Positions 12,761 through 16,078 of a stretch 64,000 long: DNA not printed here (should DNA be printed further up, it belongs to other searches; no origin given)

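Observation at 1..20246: A roughly 20 kb pilus-like surface island combining a platform gene, about ten MKG-leader pilin-like proteins and giant Cys-rich secreted paralogs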

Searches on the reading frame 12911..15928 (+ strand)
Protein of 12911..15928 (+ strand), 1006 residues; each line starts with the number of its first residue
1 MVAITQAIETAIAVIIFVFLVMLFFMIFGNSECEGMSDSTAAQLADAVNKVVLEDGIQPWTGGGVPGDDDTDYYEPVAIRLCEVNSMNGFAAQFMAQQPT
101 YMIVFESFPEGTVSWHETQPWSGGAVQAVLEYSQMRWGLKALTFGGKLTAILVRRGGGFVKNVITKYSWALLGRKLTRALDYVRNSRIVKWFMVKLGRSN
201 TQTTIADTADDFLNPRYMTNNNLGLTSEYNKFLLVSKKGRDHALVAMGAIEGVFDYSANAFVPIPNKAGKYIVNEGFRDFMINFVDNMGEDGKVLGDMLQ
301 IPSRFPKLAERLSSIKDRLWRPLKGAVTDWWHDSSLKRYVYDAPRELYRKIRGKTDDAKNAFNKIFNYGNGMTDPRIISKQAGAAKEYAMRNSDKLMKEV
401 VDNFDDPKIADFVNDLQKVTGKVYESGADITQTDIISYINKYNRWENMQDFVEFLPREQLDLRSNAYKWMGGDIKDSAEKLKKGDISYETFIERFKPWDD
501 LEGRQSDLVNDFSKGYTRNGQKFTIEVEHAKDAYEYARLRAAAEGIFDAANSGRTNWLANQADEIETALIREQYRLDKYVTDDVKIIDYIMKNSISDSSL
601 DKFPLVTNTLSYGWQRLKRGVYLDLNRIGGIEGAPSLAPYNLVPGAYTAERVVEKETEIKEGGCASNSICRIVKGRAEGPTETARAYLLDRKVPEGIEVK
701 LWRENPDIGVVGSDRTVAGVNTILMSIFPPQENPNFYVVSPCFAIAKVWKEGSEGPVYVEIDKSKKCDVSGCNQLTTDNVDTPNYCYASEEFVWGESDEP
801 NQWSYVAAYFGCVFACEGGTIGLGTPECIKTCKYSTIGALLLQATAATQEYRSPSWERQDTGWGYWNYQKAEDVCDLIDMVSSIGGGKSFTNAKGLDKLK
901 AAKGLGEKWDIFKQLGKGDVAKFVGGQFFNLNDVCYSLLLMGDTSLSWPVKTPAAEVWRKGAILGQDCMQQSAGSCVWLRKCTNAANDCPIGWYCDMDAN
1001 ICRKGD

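Call 6: search_protein_families(library=pfam, max_evalue=1, proteins=[window:12911-15928:+])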
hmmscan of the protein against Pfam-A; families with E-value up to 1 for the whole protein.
window:12911-15928:+ (1006 aa): 0 families

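Call 14: search_protein_families(library=ncbifam, max_evalue=1, proteins=[window:12911-15928:+])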
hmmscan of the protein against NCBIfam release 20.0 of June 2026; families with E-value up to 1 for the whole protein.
window:12911-15928:+ (1006 aa): 0 families

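Call 53: search_protein_representatives(protein=window:12911-15928:+)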
Query: 1006 residues. Proteins with E-value up to 0.001 (for the whole library): 88; up to 1e-10: 80; up to 1e-30: 31. The best 88 are listed.
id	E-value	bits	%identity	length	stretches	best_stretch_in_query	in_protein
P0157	0.0e+00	2361.8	100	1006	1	1-1006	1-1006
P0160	5.2e-243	825.6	45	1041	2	22-775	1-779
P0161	2.3e-198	677.7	40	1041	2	1-776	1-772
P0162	1.4e-194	665.3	41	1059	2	1-774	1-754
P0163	2.3e-189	648.0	42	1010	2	1-776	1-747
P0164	2.3e-187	641.3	40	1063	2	1-783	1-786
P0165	7.8e-135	467.4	35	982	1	1-991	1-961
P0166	1.8e-131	456.3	42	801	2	268-778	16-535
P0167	1.1e-130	453.6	36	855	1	112-981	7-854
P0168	9.7e-120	417.5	35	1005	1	3-981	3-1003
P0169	3.9e-98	345.9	55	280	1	732-1003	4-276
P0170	7.0e-98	345.1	54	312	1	1-293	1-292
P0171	4.2e-90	319.3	47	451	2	776-1005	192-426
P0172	8.2e-80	285.3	35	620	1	1-593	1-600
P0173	1.9e-70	254.3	49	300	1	730-995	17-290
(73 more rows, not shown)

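Call 56: search_solved_structures(query=A4, max_evalue=1)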
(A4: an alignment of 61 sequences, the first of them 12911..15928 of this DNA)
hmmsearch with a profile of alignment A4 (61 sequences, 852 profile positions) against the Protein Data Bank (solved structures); distinct sequences matched with E-value up to 1: 24.
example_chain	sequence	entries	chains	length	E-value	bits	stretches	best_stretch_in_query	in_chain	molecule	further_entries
8p0a_A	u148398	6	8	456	0.00014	23.9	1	261-517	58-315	Structural maintenance of chromosomes protein 1A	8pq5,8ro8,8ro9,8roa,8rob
8ro6_A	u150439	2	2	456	0.00017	23.6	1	261-517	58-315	Structural maintenance of chromosomes protein 1A (SMC1A)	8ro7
6lqp_RW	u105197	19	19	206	0.0098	17.8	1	175-315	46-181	Regulator of rDNA transcription protein 14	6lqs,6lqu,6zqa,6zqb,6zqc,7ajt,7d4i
23wn_A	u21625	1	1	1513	0.02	16.8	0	161-349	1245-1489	DP622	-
5cwg_A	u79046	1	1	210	0.024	16.5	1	243-395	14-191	Designed helical repeat protein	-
4jlr_S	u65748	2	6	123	0.03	16.2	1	318-416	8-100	RSV_1Isea designed scaffold | Epitope Scaffold rsv_1isea_FFL_001_C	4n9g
4tql_A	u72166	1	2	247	0.035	16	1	278-526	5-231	Three helix bundle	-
6xxv_C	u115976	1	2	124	0.056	15.3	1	319-418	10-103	S2_1.2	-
8fcy_A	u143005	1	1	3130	0.089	14.6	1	321-570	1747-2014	Cytoplasmic dynein 1 heavy chain 1,Serine--tRNA ligase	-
6z6f_C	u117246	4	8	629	0.1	14.5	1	294-443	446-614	HDA1 complex subunit 2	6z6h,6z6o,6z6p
9s1t_A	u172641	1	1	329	0.12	14.3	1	305-535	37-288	De novo designed helical barrel - 6H5L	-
5cwc_A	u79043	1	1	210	0.13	14.1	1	243-398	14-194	Designed helical repeat protein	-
6oei_A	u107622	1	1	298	0.22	13.4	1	277-415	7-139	Spindle pole body component SPC42,Sigma-54-dependent transcriptional regulator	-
6u1s_A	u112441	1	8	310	0.32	12.8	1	270-570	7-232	de novo designed 16-helix transmembrane nanopore, TMHC8_R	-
6zvr_B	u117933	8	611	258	0.48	12.2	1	267-436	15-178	Vipp1 | Phage shock protein A, PspA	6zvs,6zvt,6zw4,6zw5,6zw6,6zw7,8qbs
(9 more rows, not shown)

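Call 62: predict_structure(alignment_id=A4)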
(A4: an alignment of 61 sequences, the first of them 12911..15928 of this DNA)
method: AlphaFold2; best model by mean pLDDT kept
length: 1006 residues; sequences in the alignment: 61
mean_pLDDT: 77.6   pTM: 0.61
mean pLDDT of the five models: 77.6, 76.9, 75.1, 74.7, 73.4
residues with pLDDT >= 90: 366; 70-90: 311; 50-70: 222; < 50: 107
segments of 3 or more residues with pLDDT < 50: 170-172, 174-177, 196-207, 339-342, 344-349, 359-367, 448-451, 578-584, 593-610, 676-680, 888-893, 914-917
pLDDT, mean of each block of 10 residues (from residue 1): 82 93 67 90 98 97 94 96 79 81 95 86 75 66 59 54 54 47 53 48 46 66 85 79 92 90 89 93 82 84 76 65 67 52 48 49 49 68 83 88 89 84 91 87 57 64 90 94 96 96 94 87 94 95 94 92 92 66 55 48 44 61 61 57 75 89 93 63 86 97 85 84 84 93 96 97 89 65 90 94 93 82 70 92 93 85 94 92 62 52 48 46 54 83 90 84 89 73 74 80 65
secondary structure, 60 per line:
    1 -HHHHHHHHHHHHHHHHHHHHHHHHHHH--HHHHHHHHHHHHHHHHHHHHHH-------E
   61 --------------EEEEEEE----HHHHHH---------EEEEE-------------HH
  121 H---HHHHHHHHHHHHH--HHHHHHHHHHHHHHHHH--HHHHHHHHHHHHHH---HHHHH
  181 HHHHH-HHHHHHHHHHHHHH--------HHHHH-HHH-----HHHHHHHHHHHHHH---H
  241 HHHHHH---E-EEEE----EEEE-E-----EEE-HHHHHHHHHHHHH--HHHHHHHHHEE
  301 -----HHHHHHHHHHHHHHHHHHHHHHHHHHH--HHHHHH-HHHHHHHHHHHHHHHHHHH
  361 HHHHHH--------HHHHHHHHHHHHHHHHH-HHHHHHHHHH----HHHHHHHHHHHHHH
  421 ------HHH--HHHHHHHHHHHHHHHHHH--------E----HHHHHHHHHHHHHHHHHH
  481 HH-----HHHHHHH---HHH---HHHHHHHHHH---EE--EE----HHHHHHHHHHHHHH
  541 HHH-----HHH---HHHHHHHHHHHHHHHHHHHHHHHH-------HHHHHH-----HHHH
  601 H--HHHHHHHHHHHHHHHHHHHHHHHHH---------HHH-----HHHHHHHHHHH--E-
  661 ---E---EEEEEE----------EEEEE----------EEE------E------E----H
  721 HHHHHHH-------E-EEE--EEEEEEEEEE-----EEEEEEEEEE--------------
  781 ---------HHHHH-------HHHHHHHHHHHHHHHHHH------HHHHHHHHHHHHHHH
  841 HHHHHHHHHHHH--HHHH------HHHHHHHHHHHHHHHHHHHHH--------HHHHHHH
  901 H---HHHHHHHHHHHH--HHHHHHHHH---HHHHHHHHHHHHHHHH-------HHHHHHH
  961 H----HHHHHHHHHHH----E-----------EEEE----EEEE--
elements in order (helices of 4 or more, strands of 3 or more residues): H2-28 H31-52 E75-81 H86-91 E101-105 H125-137 H140-156 H159-172 H176-185 H187-200 H209-213 H223-236 H240-246 E252-255 E260-263 E271-273 H275-287 H290-298 H306-332 H335-340 H342-366 H375-391 H393-402 H407-420 H432-449 H463-482 H488-494 H504-513 H527-543 H555-578 H586-591 H597-601 H604-628 H646-656 E668-673 E684-688 E699-701 H720-727 E737-739 E742-751 E757-766 H790-794 H802-819 H826-852 H855-858 H865-885 H894-901 H905-916 H919-927 H931-946 H954-961 H966-976 E993-996 E1001-1004

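Call 65: fold_search(model_id=the predicted structure, library=pdb)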
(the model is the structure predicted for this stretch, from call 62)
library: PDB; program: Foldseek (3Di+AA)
matches with E <= 10: 45; with E <= 0.001: 0
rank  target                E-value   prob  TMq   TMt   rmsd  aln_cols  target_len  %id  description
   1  6twn_B                1.2e+00  0.07  0.07  0.16  20.4       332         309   11  Crystal structure of Talin1 R7R8 in complex with CDK1 (206-223) (released 2021-05-12)
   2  6z0c_B                2.3e+00  0.04  0.06  0.14  21.8       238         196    8  Structure of in silico modelled artificial Maquette-3 protein (released 2021-03-17)
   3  6z0c_A                2.9e+00  0.05  0.06  0.18  23.5       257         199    8  Structure of in silico modelled artificial Maquette-3 protein (released 2021-03-17)
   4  2aek_A                3.0e+00  0.03  0.07  0.14  23.3       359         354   15  R304K trichodiene synthase (released 2005-10-04)
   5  6z0c_C                3.4e+00  0.04  0.05  0.18  23.5       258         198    8  Structure of in silico modelled artificial Maquette-3 protein (released 2021-03-17)
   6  2ps4_A                3.4e+00  0.03  0.08  0.15  22.8       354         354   14  N225D trichodiene synthase (released 2007-12-18)
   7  3kso                  3.4e+00  0.01  0.06  0.06  25.2       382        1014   13  Structure and Mechanism of the Heavy Metal Transporter CusA (released 2010-09-22)
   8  5ic1                  3.9e+00  0.02  0.07  0.12  24.1       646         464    9  Structural analysis of a talin triple domain module, E1794Y, E1797Y, Q1801Y mutant (released 2016-05-18)
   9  4d2c                  4.1e+00  0.04  0.08  0.14  20.0       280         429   13  Structure of a di peptide bound POT family peptide transporter (released 2014-06-25)
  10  1jfa_B                4.1e+00  0.03  0.08  0.15  22.4       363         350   14  Trichodiene Synthase from Fusarium Sporotrichioides (released 2001-11-30)
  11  2q9y_A                4.5e+00  0.02  0.07  0.14  23.5       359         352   14  Trichodiene synthase: Complex with Mg, inorganic pyrophosphate, and benzyl triethyl ammonium cation (released 2008-04-22)
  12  6cnz_F                5.4e+00  0.05  0.07  0.28  15.2       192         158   17  Crystal Structure of Chorismate Mutase from Burkholderia thailandensis (released 2018-03-21)
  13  8wgh_L                5.6e+00  0.06  0.05  0.20   9.3        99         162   13  Cryo-EM structure of the red-shifted Fittonia albivenis PSI-LHCI (released 2024-07-10)
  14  8bcv_L                5.6e+00  0.05  0.05  0.20  12.3       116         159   16  Photosystem I assembly intermediate of Avena sativa (released 2023-11-01)
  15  5wjx_A                5.6e+00  0.02  0.06  0.13  27.8       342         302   10  Cryo-EM structure of B. subtilis flagellar filaments S17P (released 2017-10-25)
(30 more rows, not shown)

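Call 86: fold_search(model_id=the predicted structure, library=viral)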
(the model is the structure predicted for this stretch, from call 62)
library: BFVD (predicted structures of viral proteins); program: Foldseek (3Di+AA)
matches with E <= 10: 130; with E <= 0.001: 0
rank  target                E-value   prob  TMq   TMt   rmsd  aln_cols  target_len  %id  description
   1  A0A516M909            3.5e-02  0.10  0.07  0.08  44.9       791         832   10  (no name in the UniProt tables at hand)
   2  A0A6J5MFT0            2.7e-01  0.08  0.07  0.08  30.6       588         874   13  Structural protein [uncultured Caudovirales phage]
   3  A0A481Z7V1            5.6e-01  0.11  0.06  0.10  21.8       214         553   10  Ribonuclease III [Pithovirus LCPAC304]
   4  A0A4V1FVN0            7.7e-01  0.10  0.06  0.11  24.3       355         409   13  (no name in the UniProt tables at hand)
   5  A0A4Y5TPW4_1          8.0e-01  0.02  0.07  0.07  34.6       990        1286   11  (no name in the UniProt tables at hand)
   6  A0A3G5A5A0            1.2e+00  0.06  0.06  0.06  22.8       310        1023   12  DNA primase/polymerase bifunctional N-terminal domain-containing protein [Harvfovirus sp.]
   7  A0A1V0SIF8            1.2e+00  0.04  0.06  0.10  31.5       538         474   12  Uncharacterized protein [Klosneuvirus KNV1]
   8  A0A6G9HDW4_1          1.2e+00  0.03  0.05  0.05  58.1       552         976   11  Uncharacterized protein [Carcinus maenas virus 1]
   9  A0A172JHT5            1.7e+00  0.04  0.05  0.12  50.9       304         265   10  Mannosyl-glycoendo-beta-N-acetylglucosaminidase [Bacillus phage AR9]
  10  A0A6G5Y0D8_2          1.7e+00  0.02  0.07  0.07  30.5       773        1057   11  (no name in the UniProt tables at hand)
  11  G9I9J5                2.0e+00  0.05  0.08  0.15  23.5       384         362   11  (no name in the UniProt tables at hand)
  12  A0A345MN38            2.0e+00  0.03  0.07  0.08  29.5       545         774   12  (no name in the UniProt tables at hand)
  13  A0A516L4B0            2.1e+00  0.02  0.06  0.07  30.9       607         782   12  (no name in the UniProt tables at hand)
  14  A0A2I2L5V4            2.2e+00  0.08  0.06  0.10  20.5       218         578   12  Ribonuclease III [Orpheovirus IHUMI-LCC2]
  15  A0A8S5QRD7            2.2e+00  0.03  0.05  0.12  32.7       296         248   11  Uncharacterized protein [Myoviridae sp. ctoNH1]
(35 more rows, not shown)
